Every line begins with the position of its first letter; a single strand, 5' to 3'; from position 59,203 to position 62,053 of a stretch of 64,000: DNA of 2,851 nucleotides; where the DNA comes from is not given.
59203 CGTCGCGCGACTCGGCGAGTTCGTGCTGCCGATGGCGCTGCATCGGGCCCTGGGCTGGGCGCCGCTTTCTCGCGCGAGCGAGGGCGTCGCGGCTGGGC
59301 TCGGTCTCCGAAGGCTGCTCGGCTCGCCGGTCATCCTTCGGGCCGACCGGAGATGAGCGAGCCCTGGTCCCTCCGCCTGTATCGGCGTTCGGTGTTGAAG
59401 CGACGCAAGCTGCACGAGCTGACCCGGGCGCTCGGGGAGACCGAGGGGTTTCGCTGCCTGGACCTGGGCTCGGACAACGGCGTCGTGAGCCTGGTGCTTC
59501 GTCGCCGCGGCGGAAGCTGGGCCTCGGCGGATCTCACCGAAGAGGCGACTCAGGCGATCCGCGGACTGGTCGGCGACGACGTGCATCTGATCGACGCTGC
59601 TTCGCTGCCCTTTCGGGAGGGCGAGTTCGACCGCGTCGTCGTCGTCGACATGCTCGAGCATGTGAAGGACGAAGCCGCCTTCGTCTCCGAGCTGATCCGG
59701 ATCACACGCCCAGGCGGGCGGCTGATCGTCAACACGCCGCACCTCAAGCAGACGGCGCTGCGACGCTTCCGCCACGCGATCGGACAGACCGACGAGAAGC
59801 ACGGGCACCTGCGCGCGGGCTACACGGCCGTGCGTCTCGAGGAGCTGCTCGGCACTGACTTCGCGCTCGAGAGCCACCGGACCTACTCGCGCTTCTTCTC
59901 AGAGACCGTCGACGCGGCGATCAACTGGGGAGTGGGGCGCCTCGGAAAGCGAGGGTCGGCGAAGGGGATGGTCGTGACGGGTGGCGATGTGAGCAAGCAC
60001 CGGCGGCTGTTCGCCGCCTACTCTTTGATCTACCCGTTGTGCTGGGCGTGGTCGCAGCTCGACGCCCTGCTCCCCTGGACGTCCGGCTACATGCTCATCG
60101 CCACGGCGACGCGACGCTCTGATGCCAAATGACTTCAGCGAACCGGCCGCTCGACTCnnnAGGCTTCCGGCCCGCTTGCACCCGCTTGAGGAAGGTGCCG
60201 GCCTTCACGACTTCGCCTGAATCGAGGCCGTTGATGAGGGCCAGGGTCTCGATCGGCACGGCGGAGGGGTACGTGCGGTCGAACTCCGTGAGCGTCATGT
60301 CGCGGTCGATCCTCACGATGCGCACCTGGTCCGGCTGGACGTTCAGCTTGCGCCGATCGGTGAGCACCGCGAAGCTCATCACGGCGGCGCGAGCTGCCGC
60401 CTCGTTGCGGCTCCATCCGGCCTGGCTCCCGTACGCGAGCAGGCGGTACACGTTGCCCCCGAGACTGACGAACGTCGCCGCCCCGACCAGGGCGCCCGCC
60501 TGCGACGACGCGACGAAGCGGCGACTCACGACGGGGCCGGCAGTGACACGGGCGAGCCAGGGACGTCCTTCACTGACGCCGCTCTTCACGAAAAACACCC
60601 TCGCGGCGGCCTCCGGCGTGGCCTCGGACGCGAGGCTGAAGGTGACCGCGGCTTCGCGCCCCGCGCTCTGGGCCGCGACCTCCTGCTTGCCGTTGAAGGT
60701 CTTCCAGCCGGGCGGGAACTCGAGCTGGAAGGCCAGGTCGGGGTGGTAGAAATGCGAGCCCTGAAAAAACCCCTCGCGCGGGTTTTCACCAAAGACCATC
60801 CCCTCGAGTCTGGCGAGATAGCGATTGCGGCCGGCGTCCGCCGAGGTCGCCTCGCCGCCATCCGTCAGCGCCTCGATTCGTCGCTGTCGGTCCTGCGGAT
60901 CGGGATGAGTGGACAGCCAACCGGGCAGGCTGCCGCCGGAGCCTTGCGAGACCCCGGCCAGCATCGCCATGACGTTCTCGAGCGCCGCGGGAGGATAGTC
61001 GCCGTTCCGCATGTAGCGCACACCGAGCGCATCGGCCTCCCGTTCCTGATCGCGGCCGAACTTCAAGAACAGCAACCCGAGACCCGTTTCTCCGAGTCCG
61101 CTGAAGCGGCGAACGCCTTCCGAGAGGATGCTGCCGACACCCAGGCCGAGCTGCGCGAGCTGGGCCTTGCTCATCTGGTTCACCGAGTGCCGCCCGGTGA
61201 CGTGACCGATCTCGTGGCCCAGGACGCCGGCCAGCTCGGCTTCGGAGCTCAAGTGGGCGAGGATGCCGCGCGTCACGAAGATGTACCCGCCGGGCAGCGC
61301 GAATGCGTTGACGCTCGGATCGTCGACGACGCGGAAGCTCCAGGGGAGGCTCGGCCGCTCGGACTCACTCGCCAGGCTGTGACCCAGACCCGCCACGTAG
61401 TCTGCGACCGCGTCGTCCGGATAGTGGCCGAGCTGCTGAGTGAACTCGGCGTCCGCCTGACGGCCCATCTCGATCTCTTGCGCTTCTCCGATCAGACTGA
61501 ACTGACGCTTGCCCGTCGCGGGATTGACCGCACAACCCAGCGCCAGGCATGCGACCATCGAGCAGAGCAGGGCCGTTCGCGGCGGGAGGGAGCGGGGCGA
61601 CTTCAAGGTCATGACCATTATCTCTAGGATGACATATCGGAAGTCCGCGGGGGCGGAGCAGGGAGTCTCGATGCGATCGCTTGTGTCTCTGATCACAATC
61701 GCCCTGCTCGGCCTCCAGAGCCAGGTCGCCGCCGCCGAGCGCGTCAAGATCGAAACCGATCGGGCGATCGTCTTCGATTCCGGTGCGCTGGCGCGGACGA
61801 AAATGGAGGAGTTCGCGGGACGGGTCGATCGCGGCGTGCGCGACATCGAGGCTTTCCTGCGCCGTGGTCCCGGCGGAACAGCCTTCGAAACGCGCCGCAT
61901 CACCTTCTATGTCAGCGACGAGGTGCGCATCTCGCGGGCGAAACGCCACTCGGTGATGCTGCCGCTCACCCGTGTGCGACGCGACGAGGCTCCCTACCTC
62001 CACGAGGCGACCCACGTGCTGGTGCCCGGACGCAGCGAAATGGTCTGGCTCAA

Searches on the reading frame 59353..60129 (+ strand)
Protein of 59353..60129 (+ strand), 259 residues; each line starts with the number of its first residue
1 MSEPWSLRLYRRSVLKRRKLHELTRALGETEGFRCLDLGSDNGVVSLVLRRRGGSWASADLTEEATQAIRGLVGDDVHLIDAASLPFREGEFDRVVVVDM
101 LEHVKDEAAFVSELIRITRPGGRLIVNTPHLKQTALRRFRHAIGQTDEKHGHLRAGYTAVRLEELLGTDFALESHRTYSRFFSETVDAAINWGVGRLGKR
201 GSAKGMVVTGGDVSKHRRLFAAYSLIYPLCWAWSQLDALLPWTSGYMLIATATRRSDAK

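Call 90: search_protein_families(library=pfam, proteins=[window:59353-60129:+], max_evalue=0.0001)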
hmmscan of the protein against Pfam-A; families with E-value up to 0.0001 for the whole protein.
window:59353-60129:+ (259 aa): 4 families
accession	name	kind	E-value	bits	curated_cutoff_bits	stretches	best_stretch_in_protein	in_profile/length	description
PF08241.18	Methyltransf_11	-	5.1e-15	56.3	21.2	1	36-126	1-95/95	Methyltransferase domain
PF13489.12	Methyltransf_23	-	6.3e-14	52.5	27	1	17-166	7-154/164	Methyltransferase domain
PF13649.12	Methyltransf_25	-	3e-10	41.1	27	1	36-122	2-97/97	Methyltransferase domain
PF13847.12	Methyltransf_31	-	3.6e-06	27.2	27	1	31-134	3-117/145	Methyltransferase domain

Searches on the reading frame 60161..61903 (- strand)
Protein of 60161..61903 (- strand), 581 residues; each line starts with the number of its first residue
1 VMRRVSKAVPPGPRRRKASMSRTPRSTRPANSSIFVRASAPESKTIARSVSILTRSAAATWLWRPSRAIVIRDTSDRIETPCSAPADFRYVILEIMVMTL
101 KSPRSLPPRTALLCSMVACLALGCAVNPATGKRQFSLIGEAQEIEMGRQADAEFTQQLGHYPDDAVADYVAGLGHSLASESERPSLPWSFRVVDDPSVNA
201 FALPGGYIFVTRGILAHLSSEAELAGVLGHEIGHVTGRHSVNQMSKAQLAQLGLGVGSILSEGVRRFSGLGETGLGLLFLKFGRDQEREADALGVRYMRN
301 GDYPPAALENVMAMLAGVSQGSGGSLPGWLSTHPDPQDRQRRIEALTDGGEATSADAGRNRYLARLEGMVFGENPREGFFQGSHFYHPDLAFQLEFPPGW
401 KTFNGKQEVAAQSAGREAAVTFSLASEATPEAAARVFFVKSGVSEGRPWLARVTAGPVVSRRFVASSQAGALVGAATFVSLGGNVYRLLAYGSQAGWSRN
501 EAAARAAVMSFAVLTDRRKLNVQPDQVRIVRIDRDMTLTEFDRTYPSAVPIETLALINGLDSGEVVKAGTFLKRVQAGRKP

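Call 90: search_protein_families(library=pfam, proteins=[window:60161-61903:-], max_evalue=0.0001)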
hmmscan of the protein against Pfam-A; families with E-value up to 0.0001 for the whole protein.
window:60161-61903:- (581 aa): 1 family
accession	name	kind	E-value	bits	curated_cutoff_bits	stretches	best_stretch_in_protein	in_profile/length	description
PF01435.24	Peptidase_M48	-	6.1e-37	127.7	20.3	1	169-345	6-184/186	Peptidase family M48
